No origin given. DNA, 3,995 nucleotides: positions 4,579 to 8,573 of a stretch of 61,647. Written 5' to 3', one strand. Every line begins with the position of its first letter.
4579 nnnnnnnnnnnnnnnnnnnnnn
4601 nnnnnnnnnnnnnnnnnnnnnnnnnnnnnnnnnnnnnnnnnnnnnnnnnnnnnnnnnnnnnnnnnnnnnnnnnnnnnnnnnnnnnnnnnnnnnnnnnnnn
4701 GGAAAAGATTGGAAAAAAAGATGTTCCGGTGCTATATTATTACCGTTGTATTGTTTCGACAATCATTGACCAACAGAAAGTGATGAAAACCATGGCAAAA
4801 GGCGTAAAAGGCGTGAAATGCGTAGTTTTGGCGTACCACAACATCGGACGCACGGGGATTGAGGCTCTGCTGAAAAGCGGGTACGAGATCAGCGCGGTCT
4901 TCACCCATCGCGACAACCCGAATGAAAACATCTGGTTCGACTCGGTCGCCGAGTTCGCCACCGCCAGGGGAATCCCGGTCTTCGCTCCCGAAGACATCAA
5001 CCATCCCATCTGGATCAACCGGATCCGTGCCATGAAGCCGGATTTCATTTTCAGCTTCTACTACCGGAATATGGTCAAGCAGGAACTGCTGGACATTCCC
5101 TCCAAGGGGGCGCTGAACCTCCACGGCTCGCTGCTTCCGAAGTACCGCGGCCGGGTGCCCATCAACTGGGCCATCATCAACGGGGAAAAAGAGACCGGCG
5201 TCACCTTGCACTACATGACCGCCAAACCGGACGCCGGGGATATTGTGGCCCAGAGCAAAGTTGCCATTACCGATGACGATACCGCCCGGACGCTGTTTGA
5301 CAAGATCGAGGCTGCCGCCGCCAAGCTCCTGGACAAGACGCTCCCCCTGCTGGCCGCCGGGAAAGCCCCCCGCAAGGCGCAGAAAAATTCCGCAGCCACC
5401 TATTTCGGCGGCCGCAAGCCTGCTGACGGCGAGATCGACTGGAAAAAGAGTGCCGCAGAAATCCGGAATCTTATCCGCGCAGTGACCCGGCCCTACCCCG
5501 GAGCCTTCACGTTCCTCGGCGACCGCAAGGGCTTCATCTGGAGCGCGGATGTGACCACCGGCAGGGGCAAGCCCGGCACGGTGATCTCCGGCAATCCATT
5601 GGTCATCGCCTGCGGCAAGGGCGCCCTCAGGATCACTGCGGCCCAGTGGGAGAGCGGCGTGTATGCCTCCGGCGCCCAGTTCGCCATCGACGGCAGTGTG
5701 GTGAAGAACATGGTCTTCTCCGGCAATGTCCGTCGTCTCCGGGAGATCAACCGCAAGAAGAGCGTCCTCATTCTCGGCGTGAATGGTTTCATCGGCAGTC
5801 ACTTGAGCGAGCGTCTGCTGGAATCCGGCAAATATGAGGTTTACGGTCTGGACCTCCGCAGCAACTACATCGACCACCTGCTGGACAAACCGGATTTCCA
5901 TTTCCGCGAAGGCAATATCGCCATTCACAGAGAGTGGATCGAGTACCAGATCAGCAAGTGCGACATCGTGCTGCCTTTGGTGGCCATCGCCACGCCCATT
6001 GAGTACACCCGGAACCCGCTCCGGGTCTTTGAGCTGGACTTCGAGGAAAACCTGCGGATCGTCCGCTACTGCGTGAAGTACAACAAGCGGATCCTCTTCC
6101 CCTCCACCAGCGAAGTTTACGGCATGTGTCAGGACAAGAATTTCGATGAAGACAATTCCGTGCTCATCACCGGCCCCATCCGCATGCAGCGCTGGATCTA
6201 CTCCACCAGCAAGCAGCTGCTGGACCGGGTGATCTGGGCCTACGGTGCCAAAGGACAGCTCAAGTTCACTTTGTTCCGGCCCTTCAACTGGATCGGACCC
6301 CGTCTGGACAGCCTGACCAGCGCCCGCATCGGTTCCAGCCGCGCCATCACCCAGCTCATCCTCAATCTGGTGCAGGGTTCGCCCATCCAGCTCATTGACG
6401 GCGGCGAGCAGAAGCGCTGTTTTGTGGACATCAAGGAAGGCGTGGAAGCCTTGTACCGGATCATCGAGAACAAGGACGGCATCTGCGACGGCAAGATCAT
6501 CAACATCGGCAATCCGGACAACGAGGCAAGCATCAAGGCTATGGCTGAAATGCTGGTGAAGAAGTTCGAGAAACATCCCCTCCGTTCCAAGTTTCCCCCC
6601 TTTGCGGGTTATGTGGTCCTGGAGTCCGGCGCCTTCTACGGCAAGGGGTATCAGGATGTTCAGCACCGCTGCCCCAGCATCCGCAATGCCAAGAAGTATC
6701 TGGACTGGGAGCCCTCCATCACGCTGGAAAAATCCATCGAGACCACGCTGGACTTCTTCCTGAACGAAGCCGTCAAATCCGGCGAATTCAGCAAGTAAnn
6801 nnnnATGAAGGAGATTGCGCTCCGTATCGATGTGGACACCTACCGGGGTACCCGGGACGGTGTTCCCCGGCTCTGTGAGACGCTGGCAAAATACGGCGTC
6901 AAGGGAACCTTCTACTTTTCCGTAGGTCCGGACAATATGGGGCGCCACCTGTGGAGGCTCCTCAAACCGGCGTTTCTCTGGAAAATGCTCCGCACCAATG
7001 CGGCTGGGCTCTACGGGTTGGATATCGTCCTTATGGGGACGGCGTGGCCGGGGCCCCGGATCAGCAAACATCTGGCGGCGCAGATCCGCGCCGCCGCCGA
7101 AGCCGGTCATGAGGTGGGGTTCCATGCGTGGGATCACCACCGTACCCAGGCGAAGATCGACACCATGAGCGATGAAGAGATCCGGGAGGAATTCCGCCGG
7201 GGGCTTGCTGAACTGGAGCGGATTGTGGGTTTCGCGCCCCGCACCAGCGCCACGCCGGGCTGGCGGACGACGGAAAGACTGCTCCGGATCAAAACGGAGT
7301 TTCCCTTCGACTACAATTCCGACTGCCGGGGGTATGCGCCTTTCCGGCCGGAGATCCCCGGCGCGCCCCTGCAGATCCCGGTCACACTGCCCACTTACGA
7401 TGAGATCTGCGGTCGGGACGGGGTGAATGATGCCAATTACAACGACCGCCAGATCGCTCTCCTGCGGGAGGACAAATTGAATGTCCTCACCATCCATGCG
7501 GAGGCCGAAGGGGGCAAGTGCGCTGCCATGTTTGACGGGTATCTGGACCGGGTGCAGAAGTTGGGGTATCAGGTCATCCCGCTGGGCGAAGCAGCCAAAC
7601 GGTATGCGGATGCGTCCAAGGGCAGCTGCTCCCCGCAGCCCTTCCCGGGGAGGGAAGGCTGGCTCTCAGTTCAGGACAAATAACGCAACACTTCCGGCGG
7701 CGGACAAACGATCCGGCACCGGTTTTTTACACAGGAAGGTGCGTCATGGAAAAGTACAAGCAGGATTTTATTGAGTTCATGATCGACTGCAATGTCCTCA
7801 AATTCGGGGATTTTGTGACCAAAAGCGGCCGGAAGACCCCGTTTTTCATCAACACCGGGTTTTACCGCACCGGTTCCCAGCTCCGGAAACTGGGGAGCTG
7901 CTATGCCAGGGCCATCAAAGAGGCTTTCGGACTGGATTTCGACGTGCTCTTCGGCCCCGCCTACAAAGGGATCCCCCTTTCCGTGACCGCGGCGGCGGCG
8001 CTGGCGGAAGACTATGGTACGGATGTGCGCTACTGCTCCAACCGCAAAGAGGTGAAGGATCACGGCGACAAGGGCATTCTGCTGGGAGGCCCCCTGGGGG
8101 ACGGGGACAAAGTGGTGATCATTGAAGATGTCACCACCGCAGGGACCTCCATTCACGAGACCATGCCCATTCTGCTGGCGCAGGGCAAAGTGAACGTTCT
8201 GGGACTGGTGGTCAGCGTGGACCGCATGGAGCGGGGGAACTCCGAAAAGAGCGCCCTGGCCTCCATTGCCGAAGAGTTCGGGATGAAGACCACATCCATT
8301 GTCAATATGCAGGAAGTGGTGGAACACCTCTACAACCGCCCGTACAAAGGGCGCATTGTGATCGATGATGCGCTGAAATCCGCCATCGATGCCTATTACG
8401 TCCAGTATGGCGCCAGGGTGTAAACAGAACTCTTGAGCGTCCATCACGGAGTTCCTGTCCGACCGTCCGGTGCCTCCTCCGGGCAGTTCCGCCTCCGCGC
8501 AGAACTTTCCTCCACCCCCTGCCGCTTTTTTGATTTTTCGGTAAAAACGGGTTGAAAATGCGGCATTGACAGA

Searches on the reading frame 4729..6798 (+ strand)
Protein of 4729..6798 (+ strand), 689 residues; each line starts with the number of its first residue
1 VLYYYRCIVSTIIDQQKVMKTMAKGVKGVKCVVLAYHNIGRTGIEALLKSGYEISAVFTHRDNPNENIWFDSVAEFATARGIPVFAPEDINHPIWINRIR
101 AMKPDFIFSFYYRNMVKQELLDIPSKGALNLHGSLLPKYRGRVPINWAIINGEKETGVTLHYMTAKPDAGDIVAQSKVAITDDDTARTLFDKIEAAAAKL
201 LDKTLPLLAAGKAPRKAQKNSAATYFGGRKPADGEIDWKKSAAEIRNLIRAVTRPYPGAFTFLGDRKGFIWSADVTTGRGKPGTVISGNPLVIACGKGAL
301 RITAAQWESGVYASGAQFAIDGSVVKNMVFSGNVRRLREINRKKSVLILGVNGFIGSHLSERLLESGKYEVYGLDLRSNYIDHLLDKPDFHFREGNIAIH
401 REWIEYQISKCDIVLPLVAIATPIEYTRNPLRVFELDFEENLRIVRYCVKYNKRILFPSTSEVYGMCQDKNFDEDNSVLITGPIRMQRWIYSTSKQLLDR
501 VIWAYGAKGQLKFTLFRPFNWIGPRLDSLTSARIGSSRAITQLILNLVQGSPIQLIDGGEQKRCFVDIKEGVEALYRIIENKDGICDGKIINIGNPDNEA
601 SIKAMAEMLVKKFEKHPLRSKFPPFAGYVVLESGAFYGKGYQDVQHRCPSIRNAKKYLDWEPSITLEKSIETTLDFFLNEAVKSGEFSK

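Call 10: search_protein_families(library=pfam, proteins=[window:4729-6798:+], max_evalue=0.001)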
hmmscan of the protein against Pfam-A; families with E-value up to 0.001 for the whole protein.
window:4729-6798:+ (689 aa): 4 families
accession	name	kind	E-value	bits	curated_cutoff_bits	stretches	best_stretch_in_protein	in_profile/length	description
PF01370.27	Epimerase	-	7.8e-45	153.6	20.9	1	346-594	1-240/240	NAD dependent epimerase/dehydratase family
PF00551.24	Formyl_trans_N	-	7e-28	98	26.1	1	48-202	22-178/181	Formyl transferase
PF16363.11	GDP_Man_Dehyd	-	1.3e-26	94.3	27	1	347-672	1-331/332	GDP-mannose 4,6 dehydratase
PF02911.23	Formyl_trans_C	-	4.6e-21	75.3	21.1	1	230-319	3-96/100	Formyl transferase, C-terminal domain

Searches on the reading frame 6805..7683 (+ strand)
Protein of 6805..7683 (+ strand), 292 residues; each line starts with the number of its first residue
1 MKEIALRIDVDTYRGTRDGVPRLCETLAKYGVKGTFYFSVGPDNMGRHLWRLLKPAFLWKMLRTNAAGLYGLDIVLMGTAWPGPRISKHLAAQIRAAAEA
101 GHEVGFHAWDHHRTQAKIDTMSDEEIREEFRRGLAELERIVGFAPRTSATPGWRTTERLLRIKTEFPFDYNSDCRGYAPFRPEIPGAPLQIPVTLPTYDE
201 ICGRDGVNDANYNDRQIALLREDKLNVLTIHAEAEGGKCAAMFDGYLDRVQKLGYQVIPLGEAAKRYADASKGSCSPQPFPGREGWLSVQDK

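Call 10: search_protein_families(library=pfam, proteins=[window:6805-7683:+], max_evalue=0.001)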
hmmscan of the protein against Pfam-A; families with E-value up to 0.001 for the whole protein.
window:6805-7683:+ (292 aa): 2 families
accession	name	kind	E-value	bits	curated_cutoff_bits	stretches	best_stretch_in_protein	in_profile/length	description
PF01522.26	Polysacc_deac_1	-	3.6e-13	50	23.1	1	12-168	17-121/124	Polysaccharide deacetylase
PF10096.14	DUF2334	-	0.00022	21.3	26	1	89-181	54-153/203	Uncharacterized protein conserved in bacteria (DUF2334)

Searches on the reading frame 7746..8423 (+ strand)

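Call 10: search_protein_families(library=pfam, proteins=[window:7746-8423:+], max_evalue=0.001)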
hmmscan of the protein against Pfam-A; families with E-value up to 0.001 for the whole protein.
window:7746-8423:+ (225 aa): 1 family
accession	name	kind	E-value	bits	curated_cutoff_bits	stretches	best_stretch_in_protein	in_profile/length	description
PF00156.33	Pribosyltran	-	5.3e-11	42.5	26.3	1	57-164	22-130/158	Phosphoribosyl transferase domain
